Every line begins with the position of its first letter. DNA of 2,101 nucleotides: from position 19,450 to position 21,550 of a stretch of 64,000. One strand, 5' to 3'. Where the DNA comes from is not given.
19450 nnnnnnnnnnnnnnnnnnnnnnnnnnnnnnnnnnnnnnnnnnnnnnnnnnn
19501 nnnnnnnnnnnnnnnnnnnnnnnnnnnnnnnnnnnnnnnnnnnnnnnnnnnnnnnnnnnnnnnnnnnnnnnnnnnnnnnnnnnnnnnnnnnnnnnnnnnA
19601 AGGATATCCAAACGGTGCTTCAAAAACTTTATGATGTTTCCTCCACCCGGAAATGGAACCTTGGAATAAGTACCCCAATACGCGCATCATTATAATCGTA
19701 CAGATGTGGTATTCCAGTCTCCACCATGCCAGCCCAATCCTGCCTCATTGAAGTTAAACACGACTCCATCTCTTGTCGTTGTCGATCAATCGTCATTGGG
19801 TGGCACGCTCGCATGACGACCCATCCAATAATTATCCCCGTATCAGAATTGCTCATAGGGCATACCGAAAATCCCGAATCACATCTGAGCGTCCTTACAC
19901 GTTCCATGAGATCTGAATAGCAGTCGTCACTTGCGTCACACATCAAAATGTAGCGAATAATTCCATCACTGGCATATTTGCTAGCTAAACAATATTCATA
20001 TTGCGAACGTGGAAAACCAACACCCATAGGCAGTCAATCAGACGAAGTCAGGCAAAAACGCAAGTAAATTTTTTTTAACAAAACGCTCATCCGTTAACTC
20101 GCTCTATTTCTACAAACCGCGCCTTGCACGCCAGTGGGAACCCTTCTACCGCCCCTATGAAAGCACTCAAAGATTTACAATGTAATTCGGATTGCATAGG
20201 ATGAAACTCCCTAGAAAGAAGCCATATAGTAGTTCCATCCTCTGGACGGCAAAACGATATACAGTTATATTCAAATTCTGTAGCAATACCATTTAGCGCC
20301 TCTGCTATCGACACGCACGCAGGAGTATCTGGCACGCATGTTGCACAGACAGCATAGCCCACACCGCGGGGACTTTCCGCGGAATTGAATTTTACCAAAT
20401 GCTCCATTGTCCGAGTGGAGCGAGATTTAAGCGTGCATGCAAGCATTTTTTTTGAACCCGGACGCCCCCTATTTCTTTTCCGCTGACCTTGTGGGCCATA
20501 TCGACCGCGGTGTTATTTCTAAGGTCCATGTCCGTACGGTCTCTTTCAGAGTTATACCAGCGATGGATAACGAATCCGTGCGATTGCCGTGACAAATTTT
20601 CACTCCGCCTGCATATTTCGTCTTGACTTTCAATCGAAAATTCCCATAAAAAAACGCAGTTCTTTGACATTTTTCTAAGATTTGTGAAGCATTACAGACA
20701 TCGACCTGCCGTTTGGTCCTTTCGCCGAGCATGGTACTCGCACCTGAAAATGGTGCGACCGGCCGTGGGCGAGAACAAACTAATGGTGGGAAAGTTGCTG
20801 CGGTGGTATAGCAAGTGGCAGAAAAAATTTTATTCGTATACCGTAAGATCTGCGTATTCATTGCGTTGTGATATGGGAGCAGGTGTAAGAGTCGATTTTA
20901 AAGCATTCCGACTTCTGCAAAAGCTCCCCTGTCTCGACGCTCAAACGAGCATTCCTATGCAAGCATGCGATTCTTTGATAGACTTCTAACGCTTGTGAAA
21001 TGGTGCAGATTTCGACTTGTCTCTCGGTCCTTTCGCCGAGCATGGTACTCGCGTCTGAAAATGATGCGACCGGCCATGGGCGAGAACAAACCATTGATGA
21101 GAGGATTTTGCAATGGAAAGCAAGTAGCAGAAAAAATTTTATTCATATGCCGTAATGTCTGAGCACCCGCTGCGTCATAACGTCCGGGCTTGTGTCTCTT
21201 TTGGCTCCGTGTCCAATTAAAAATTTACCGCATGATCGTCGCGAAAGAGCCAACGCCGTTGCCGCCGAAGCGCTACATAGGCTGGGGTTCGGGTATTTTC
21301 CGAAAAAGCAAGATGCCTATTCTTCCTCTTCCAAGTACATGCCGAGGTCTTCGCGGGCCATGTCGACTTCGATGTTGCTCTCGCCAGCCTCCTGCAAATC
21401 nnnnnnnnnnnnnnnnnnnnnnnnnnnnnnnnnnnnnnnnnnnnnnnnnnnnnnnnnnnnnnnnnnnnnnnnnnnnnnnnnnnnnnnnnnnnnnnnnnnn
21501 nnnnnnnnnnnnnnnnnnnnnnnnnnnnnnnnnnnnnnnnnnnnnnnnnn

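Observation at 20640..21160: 311-bp tandem duplication downstream of sctU with a conserved stem-loop showing a compensatory change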

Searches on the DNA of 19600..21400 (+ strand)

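Call 7: search_rna_families(source=window, start=19600, end=21400, threshold=evalue, max_evalue=10, show_alignments=2)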
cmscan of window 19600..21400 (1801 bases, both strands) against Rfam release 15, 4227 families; matches with E-value up to 10: 5.
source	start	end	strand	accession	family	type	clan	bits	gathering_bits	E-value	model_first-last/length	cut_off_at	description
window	20861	20942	+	RF03349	mir-3151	Gene; miRNA;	-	23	83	0.6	1-85/85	no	mir-3151 microRNA precursor family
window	20593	20685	+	RF02701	PsrR1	Gene; sRNA;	-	21.7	42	0.35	1-79/79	no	Photosynthesis regulatory RNA1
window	19717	19754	+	RF01330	CRISPR-DR16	Gene; CRISPR;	-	17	35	1.7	1-37/37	no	CRISPR RNA direct repeat element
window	20737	20773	+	RF03169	c-di-GMP-II-GAG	Cis-reg; riboswitch;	CL00127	16.8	40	6.5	1-86/86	no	c-di-GMP-II-GAG riboswitch aptamer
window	20245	20309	-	RF00027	let-7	Gene; miRNA;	CL00148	15.8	53.5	9.9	1-84/84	no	let-7 microRNA precursor family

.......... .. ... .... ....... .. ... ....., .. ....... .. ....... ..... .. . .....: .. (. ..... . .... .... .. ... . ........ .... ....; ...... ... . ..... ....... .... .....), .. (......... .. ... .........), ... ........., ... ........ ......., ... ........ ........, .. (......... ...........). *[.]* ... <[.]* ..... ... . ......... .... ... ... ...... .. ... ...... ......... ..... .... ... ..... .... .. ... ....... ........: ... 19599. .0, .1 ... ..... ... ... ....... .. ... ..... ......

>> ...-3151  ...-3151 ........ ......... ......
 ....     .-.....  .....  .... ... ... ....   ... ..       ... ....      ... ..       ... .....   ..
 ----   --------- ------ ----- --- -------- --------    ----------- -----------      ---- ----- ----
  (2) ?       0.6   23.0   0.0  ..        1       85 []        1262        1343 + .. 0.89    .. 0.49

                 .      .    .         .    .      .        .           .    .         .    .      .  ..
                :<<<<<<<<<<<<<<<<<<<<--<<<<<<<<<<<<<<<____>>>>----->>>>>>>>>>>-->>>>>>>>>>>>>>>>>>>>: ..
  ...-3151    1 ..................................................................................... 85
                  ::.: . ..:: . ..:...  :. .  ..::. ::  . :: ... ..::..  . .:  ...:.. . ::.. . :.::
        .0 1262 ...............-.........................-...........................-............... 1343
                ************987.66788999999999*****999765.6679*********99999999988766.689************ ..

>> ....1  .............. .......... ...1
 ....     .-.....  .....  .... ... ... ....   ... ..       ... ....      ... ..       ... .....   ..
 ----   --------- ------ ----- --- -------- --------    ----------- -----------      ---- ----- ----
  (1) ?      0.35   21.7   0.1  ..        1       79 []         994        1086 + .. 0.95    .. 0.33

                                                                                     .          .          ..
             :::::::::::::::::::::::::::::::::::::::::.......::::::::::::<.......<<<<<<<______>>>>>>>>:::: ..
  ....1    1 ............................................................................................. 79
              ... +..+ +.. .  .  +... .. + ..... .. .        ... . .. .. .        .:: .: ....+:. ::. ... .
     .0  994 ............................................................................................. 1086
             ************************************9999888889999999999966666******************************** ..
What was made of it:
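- On Any Rfam 15 family: All are chance-level (call 7).
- Closest known: Rod-like housekeeping RNAs. Different: No Rfam match even at E<=10 (call 7).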

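Call 42: build_rna_model(alignment_id=A2, structure=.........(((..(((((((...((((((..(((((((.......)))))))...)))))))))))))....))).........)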
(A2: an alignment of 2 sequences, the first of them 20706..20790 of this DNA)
Model R1 built from alignment A2 (2 sequences, 85 columns); structure: as given.
model positions 85; base pairs 23; branch points 0; effective number of sequences 1.04; information 0.669 bits per position. Calibrated on 0.2 Mb of random sequence (short: E-values are rough).
structure used (alignment columns):
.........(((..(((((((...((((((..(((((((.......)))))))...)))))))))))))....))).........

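Call 44: search_with_rna_model(model_id=R1, sources=[window, L002, L003, L004, L005, L006, L007, L008, L009, L010, L011], max_evalue=10)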
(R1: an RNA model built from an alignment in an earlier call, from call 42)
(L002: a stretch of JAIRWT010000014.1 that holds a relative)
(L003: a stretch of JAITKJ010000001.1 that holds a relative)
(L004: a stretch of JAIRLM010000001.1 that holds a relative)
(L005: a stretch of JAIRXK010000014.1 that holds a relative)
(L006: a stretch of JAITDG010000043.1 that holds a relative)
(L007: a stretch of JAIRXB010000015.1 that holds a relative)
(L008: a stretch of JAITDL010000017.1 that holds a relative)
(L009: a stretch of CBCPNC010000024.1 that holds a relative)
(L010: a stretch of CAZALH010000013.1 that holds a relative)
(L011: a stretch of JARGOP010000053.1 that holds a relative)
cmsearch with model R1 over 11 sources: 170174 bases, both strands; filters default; matches with E-value up to 10: 2.
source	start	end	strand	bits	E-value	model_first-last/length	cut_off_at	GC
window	21017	21101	+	112.5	8.9e-28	1-85/85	no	0.54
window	20706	20790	+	110.4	3.3e-27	1-85/85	no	0.59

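Call 52: search_with_rna_model(model_id=R1, sources=[L094, L095, L096, L097, L098], max_evalue=10, show_alignments=4)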
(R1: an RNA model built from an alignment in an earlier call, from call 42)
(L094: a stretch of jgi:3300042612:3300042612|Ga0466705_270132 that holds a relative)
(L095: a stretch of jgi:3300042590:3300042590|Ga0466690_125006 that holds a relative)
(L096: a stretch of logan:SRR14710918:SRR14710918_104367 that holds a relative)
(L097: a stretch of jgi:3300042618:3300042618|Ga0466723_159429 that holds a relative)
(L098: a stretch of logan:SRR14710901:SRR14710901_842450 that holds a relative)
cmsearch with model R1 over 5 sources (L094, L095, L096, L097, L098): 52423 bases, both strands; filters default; matches with E-value up to 10: 2.
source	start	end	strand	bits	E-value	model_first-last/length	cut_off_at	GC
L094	8513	8597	+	77.4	1e-18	1-85/85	no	0.61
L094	8850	8937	+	67.5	5e-16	1-85/85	no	0.56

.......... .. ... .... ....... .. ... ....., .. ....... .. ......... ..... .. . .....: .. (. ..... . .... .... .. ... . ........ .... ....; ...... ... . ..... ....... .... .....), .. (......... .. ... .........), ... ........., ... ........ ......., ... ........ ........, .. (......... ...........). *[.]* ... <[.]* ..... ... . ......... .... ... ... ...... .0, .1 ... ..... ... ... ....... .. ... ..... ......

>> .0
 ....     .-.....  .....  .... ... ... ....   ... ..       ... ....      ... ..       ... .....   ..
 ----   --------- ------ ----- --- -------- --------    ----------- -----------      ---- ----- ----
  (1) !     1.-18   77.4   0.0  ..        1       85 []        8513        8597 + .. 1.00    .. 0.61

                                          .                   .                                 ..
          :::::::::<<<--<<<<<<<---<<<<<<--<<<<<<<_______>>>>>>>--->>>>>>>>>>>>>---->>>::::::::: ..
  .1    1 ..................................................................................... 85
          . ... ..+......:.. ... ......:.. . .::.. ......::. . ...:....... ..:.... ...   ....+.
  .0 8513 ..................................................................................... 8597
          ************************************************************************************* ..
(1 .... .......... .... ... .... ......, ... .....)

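Call 60: search_with_rna_model(model_id=R1, sources=[window, L094], max_evalue=0.01, make_alignment=true)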
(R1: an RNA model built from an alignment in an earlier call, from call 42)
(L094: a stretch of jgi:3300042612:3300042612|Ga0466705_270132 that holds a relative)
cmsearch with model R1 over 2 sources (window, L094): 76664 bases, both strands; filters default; matches with E-value up to 0.01: 4.
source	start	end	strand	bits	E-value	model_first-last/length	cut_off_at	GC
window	21017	21101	+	112.5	4e-28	1-85/85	no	0.54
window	20706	20790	+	110.4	1.5e-27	1-85/85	no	0.59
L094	8513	8597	+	77.4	1.5e-18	1-85/85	no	0.61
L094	8850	8937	+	67.5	7.3e-16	1-85/85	no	0.56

Alignment A4: 4 matches aligned to the model, 88 columns, each read 5' to 3' on its own strand. Consensus structure (alignment columns), stored with it:
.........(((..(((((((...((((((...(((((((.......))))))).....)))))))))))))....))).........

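Call 72: build_rna_model(alignment_id=A6, structure=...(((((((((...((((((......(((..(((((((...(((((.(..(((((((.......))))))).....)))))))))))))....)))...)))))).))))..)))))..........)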
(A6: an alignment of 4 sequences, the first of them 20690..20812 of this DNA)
Model R2 built from alignment A6 (4 sequences, 128 columns); structure: as given.
model positions 122; base pairs 38; branch points 0; effective number of sequences 1.03; information 0.59 bits per position. Calibrated on 0.2 Mb of random sequence (short: E-values are rough).
structure used (alignment columns):
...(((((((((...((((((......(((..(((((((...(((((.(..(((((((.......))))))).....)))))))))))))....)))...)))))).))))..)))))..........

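Call 73: search_with_rna_model(model_id=R2, sources=[window, L002, L003, L004, L005, L006, L007, L008, L009, L010, L011, L012, L013, L014, L015, L016, L017, L018, L019, L020, L021, L022, L023, L024, L025, L026, L027, L028, L029, L030, L031, L032, L033, L034, L035, L036, L037, L038, L039, L040, L041, L042, L043, L044, L045, L046, L047, L048, L049, L050, L051, L052, L053, L054, L055, L056, L057, L058, L059, L060, L061, L062, L063, L064, L065, L066, L067, L068, L069, L070, L071, L072, L073, L074, L075, L076, L077, L078, L079, L080, L081, L082, L083, L084, L085, L086, L087, L088, L089, L090, L091, L092, L093, L094, L095, L096, L097, L098, L099, L100], max_evalue=10)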
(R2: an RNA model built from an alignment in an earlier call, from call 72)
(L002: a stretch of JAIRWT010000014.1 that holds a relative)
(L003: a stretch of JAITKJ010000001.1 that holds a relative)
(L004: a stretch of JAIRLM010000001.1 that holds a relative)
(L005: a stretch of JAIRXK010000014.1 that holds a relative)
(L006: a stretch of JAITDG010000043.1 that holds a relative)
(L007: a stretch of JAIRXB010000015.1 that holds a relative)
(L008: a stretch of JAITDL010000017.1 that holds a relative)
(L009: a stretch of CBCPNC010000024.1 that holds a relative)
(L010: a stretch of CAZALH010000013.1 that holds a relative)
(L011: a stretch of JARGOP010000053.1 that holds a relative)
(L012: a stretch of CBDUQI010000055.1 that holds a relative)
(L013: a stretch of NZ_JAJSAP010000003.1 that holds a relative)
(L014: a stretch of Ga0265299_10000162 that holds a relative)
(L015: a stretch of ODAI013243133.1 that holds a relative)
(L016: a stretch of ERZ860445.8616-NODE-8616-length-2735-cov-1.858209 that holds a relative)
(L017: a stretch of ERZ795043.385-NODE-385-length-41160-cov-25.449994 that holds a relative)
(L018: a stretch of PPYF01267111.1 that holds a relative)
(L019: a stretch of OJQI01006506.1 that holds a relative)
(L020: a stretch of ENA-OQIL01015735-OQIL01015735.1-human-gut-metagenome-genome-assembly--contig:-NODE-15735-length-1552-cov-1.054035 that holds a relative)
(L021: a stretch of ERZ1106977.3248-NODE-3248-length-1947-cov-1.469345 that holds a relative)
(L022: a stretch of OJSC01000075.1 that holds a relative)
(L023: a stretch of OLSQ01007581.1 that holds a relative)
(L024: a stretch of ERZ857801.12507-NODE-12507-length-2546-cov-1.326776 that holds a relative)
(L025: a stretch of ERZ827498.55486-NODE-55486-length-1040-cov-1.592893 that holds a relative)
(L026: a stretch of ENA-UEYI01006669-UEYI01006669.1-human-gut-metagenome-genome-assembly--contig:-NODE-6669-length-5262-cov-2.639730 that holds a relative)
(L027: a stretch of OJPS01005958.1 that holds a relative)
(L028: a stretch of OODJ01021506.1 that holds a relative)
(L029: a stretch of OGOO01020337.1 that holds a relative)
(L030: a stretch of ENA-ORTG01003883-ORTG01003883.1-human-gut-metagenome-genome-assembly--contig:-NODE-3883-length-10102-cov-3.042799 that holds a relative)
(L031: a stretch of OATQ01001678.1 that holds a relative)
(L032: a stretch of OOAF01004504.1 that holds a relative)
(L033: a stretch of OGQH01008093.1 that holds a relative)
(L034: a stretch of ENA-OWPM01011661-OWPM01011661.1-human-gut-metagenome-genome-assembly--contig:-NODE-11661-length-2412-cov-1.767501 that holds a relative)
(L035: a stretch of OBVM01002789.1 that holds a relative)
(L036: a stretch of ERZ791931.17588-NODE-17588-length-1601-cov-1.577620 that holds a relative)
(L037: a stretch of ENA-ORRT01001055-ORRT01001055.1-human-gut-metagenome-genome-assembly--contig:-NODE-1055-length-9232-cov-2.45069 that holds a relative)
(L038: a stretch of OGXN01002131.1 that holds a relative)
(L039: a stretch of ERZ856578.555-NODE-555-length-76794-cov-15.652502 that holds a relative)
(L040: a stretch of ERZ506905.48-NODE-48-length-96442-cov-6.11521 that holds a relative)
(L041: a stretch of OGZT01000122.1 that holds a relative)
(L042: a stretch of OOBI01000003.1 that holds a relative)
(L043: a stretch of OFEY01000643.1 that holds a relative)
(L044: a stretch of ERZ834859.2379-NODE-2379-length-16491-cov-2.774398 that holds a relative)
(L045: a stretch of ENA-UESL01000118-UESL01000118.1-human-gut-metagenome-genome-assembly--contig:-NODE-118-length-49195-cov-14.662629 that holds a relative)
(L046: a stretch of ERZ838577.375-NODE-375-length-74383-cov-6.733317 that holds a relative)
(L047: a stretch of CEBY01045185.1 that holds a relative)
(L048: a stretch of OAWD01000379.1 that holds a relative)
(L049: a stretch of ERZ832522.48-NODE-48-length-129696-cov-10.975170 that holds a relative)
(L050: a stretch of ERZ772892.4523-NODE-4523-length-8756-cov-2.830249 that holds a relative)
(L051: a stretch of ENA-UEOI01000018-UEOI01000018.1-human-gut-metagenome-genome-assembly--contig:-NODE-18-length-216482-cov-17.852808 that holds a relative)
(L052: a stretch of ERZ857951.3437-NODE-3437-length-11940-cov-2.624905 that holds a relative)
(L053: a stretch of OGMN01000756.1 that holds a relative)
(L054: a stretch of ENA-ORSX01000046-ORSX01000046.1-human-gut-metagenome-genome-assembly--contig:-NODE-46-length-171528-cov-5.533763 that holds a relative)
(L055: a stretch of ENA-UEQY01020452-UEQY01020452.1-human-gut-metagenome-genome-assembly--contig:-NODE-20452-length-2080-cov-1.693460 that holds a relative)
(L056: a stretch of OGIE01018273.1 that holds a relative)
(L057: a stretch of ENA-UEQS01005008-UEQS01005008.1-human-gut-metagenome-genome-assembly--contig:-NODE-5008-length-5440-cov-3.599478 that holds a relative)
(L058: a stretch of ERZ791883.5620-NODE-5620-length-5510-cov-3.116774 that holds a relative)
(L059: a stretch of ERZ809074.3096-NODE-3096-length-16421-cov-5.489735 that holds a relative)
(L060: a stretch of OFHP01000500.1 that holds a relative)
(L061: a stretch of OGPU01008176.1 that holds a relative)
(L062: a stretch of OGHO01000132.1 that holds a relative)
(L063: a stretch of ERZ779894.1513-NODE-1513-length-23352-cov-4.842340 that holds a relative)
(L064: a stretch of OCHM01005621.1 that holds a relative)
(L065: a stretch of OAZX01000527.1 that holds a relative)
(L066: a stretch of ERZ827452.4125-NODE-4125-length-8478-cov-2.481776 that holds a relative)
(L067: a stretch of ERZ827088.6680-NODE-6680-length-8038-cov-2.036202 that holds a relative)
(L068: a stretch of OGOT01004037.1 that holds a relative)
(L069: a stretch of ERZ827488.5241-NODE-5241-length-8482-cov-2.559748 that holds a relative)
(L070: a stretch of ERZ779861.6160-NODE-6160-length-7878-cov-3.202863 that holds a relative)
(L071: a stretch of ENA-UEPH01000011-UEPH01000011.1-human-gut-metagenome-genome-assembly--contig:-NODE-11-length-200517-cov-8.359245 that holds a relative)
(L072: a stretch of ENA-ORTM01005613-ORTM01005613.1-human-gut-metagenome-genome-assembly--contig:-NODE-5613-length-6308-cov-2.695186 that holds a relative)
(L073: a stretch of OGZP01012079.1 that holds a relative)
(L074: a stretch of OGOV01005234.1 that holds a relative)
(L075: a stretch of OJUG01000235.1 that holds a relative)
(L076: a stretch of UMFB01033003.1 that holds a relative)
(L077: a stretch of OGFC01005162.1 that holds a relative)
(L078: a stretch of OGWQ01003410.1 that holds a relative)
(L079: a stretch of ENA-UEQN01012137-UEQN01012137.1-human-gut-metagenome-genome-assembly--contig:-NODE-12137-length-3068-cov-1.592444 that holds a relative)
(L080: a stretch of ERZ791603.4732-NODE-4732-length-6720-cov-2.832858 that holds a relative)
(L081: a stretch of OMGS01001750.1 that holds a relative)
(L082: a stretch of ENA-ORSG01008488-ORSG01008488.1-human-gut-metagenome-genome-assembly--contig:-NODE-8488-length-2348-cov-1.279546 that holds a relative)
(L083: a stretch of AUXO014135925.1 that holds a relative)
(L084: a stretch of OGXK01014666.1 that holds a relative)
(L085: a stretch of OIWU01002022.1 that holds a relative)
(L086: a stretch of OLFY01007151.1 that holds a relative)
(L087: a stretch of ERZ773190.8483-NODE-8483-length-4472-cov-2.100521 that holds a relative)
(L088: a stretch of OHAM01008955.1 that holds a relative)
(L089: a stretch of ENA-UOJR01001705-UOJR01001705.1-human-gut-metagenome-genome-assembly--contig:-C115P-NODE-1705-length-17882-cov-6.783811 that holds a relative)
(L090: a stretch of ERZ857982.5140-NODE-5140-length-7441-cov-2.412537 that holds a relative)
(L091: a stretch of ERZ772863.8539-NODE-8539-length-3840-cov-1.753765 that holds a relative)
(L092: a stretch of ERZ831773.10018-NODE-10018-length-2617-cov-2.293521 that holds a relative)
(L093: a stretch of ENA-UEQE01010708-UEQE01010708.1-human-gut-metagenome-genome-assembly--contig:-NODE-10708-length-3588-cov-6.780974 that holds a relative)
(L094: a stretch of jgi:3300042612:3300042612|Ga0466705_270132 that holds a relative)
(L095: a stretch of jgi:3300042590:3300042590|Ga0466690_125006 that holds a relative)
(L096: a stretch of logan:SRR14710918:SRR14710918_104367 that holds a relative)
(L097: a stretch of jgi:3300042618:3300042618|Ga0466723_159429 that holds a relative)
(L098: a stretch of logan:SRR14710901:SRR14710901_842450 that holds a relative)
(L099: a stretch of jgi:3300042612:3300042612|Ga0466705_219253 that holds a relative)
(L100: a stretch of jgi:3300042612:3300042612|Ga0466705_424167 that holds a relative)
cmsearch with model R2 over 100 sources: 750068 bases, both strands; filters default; matches with E-value up to 10: 4.
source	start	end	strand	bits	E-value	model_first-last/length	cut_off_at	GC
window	21001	21122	+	136.6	7e-41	1-122/122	no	0.51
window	20690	20812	+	126.8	1.2e-37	1-122/122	no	0.55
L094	8497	8618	+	125.6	2.7e-37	1-122/122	no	0.59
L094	8832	8958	+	114.7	1e-33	1-122/122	no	0.54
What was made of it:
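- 21004..21112 (+): Hairpin copy 2: the same 38-bp architecture, with its core at 21031-21085. Covariance-model hit of 136.6 bits (call 73).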

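Call 84: search_dna_similar(query=window:20560-21200:+, collection=plasmids, mode=distant, max_evalue=0.001, max_rows=10)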
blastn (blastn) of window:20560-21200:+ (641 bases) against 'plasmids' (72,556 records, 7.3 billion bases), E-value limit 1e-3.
No match.
